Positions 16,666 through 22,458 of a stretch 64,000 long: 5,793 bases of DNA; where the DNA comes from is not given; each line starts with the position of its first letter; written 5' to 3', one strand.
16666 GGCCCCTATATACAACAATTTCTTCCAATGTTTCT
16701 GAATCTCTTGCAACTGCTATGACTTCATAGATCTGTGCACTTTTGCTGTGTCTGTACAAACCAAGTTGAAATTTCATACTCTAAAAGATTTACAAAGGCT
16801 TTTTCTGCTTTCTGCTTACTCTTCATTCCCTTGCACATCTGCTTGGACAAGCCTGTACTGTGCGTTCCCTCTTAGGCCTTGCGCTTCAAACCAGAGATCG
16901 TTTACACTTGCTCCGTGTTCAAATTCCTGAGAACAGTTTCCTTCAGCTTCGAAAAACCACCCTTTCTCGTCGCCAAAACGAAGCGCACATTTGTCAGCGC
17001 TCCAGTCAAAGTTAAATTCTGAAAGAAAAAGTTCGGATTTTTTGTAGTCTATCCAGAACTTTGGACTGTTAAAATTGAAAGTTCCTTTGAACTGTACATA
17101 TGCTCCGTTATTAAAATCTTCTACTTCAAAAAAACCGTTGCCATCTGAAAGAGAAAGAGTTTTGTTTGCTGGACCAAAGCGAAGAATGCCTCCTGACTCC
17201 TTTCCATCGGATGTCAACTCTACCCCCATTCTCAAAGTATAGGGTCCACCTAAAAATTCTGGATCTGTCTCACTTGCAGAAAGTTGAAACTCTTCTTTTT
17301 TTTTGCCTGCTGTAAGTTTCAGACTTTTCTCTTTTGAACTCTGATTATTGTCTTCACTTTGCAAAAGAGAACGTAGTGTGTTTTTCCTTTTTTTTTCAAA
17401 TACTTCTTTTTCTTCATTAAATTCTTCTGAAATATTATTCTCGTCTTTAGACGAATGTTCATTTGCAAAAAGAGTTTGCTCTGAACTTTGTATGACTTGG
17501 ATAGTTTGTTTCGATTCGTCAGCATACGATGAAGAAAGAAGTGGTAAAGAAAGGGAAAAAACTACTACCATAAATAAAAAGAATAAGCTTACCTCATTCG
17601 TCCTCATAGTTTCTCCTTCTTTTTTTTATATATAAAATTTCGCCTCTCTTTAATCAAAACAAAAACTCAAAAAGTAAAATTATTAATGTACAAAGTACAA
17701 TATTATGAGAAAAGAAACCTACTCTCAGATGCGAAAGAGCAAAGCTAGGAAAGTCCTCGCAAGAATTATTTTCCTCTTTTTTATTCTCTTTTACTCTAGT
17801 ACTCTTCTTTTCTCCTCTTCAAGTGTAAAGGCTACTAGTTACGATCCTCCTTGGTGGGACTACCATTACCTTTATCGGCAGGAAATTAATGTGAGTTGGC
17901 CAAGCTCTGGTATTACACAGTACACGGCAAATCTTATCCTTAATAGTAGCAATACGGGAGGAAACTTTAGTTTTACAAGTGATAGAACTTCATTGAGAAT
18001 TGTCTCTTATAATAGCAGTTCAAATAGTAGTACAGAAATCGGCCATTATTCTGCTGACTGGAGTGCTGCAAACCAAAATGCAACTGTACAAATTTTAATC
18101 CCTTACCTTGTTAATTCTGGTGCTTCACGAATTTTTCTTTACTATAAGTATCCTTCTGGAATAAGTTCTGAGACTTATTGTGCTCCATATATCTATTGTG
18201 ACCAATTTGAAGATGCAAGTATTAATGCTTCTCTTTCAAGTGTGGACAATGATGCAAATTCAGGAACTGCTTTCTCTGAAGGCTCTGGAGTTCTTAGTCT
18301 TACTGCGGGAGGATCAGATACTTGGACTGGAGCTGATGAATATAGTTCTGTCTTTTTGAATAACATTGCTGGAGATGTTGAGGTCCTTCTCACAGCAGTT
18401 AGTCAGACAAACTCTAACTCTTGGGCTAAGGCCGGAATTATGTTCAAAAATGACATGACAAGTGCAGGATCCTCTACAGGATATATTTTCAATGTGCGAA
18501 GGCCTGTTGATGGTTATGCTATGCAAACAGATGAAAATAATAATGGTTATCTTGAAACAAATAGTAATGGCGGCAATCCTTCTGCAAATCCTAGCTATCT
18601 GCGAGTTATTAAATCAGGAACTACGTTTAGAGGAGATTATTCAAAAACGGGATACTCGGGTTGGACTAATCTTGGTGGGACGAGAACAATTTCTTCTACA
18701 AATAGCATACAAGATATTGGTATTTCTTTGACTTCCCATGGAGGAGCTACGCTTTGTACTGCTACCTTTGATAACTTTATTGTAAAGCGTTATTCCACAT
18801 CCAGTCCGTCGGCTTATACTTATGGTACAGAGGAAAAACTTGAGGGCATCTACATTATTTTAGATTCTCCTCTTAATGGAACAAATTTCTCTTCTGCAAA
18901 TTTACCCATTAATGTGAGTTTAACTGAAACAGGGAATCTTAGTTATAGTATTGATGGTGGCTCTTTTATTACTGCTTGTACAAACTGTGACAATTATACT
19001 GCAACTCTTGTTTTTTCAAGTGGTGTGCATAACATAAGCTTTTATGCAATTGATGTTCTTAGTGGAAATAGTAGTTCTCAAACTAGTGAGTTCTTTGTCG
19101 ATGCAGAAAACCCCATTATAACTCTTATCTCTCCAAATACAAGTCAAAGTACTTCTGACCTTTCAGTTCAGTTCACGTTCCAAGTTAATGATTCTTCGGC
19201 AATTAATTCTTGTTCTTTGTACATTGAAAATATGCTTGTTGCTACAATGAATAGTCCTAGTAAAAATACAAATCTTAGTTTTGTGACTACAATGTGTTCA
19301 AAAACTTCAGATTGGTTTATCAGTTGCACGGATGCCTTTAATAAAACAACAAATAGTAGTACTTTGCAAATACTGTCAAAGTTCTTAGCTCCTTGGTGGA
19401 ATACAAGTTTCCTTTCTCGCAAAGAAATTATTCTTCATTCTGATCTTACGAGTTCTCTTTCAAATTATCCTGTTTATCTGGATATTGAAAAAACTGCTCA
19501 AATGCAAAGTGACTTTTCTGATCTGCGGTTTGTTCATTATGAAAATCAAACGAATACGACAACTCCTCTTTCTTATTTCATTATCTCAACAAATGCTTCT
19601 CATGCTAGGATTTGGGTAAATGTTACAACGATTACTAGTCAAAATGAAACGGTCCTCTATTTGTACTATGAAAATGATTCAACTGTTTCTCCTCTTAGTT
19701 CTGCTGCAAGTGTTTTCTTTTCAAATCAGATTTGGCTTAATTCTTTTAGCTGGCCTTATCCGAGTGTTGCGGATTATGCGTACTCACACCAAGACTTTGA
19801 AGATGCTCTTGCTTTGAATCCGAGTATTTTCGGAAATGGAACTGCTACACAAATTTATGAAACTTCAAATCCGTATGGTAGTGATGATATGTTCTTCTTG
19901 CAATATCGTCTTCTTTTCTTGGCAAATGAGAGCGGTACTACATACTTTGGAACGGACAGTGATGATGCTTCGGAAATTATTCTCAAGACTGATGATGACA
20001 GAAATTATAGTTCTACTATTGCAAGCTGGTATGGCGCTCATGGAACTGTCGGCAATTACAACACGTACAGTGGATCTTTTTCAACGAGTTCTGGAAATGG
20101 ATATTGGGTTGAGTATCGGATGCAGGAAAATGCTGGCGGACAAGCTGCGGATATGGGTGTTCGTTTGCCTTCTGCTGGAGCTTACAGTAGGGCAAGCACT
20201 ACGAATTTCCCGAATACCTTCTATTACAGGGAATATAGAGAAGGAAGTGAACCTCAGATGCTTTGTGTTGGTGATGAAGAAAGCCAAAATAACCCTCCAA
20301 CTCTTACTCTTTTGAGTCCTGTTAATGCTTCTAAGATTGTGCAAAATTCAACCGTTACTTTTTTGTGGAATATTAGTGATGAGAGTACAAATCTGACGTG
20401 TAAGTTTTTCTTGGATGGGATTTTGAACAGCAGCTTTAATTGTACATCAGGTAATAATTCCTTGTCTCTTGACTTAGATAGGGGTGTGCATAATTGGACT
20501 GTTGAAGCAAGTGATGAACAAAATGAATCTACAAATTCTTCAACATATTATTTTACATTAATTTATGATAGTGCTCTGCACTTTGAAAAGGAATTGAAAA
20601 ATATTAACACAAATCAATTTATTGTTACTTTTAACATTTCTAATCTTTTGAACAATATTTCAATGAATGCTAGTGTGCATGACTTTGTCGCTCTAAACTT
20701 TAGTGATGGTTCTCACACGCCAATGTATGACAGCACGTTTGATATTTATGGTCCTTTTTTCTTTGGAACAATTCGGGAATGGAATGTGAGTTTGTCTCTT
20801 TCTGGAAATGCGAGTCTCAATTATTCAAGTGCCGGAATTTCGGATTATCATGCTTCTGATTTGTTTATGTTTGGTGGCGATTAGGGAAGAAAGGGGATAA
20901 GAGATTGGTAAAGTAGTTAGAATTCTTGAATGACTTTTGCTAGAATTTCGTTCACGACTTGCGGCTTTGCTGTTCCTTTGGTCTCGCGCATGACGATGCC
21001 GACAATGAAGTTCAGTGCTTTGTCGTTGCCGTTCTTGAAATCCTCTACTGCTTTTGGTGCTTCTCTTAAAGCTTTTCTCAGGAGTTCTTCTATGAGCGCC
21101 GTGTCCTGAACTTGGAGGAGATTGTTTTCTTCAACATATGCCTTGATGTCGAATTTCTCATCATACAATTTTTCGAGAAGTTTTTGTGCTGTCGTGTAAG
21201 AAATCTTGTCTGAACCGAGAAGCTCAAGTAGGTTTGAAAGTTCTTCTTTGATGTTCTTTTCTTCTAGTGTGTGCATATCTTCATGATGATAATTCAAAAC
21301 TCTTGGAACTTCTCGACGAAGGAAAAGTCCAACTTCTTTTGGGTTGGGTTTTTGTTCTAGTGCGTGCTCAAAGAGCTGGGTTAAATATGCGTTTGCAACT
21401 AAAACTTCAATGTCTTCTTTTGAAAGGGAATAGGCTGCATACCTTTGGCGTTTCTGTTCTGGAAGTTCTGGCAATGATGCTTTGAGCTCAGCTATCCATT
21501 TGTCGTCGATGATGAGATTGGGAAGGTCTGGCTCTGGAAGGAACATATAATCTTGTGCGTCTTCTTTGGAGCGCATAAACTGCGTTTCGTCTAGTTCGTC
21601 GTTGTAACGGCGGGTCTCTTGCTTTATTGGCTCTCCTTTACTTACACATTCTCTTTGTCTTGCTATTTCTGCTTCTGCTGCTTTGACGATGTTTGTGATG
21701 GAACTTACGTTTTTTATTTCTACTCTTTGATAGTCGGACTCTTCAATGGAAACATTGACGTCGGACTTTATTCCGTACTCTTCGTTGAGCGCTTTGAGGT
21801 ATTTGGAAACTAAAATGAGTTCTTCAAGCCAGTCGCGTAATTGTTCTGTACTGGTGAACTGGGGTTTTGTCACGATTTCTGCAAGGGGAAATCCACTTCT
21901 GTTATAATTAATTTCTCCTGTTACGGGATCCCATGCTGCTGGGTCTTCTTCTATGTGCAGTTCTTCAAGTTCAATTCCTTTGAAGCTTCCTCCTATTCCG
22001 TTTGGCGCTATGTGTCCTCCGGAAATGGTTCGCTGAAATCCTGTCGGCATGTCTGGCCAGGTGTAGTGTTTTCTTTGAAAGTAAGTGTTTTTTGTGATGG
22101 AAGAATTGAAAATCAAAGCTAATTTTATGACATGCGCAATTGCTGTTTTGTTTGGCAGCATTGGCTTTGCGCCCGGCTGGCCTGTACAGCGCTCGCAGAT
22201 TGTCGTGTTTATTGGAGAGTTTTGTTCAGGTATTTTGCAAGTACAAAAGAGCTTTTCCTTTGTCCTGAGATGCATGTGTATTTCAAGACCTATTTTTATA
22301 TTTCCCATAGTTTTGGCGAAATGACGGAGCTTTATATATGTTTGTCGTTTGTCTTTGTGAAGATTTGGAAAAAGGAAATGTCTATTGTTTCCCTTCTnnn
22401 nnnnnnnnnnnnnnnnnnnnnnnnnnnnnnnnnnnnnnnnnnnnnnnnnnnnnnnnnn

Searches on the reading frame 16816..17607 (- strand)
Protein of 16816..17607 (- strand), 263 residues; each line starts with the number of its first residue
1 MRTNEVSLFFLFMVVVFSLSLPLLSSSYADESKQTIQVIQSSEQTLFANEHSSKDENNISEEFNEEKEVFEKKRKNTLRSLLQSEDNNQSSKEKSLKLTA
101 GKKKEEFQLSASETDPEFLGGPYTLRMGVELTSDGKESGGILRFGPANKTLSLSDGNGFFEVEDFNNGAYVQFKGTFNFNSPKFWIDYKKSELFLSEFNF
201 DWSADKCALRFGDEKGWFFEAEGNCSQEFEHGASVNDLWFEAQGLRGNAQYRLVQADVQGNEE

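Call 23: search_protein_families(library=pfam, proteins=[window:16816-17607:-], max_evalue=0.1)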
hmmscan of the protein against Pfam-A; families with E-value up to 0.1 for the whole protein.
window:16816-17607:- (263 aa): 2 families
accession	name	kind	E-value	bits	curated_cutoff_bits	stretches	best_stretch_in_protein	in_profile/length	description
PF19765.4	DUF6252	-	0.0095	16.6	27.2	1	91-181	23-104/124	Family of unknown function (DUF6252)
PF12698.13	ABC2_membrane_3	-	0.019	14.5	31.6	1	9-91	7-92/347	ABC-2 family transporter protein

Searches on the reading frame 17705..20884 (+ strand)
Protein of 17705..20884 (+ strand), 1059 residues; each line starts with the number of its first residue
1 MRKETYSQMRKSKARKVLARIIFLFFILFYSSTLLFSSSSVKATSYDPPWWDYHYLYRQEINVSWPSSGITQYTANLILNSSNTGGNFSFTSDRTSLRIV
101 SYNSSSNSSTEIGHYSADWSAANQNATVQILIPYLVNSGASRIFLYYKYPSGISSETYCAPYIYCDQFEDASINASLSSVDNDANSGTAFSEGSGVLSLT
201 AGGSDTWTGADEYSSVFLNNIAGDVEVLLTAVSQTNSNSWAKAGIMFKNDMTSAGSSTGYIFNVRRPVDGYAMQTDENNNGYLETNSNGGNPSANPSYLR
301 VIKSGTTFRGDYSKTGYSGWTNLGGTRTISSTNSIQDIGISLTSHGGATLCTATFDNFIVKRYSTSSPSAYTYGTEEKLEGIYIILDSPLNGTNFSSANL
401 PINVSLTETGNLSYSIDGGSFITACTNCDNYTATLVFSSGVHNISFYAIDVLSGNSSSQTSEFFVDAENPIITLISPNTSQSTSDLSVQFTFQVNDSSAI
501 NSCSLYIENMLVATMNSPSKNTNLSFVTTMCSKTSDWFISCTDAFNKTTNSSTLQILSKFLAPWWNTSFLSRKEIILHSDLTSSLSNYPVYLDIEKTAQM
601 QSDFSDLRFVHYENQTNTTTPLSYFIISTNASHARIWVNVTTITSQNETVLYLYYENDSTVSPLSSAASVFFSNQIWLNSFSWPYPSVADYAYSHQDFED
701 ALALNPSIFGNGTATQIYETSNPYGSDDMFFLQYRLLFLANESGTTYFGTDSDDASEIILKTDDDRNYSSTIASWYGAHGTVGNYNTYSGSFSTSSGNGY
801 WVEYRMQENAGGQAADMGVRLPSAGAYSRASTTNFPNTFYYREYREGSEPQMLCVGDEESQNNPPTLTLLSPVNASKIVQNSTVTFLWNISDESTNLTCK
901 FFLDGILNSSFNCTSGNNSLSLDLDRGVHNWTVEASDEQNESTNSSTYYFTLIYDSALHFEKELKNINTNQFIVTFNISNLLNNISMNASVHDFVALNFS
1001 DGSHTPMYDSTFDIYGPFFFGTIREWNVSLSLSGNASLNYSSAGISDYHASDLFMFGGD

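Call 23: search_protein_families(library=pfam, proteins=[window:17705-20884:+], max_evalue=0.1)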
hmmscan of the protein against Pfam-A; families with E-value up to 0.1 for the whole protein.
window:17705-20884:+ (1059 aa): 3 families
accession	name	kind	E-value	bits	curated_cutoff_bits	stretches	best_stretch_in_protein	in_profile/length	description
PF10102.14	DUF2341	-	2.8e-11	44.2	23.4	1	603-671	1-65/84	Domain of unknown function (DUF2341)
PF17957.7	Big_7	-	7.7e-07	30.1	24.1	2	865-933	1-70/70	Bacterial Ig domain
PF15418.12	DUF4625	-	0.025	15.3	27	0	460-509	5-58/131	Domain of unknown function (DUF4625)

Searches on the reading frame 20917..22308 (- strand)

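Call 8: search_protein_families(library=pfam, proteins=[window:20917-22308:-], max_evalue=0.01)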
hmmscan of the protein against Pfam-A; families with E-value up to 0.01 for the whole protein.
window:20917-22308:- (463 aa): 2 families
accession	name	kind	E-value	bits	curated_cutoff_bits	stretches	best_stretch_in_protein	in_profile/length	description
PF02934.20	GatB_N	-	6.5e-72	242.5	23.4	1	5-272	2-276/277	GatB/GatE catalytic domain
PF02637.23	GatB_Yqey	-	1.2e-32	113.2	27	1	311-459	1-147/148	GatB domain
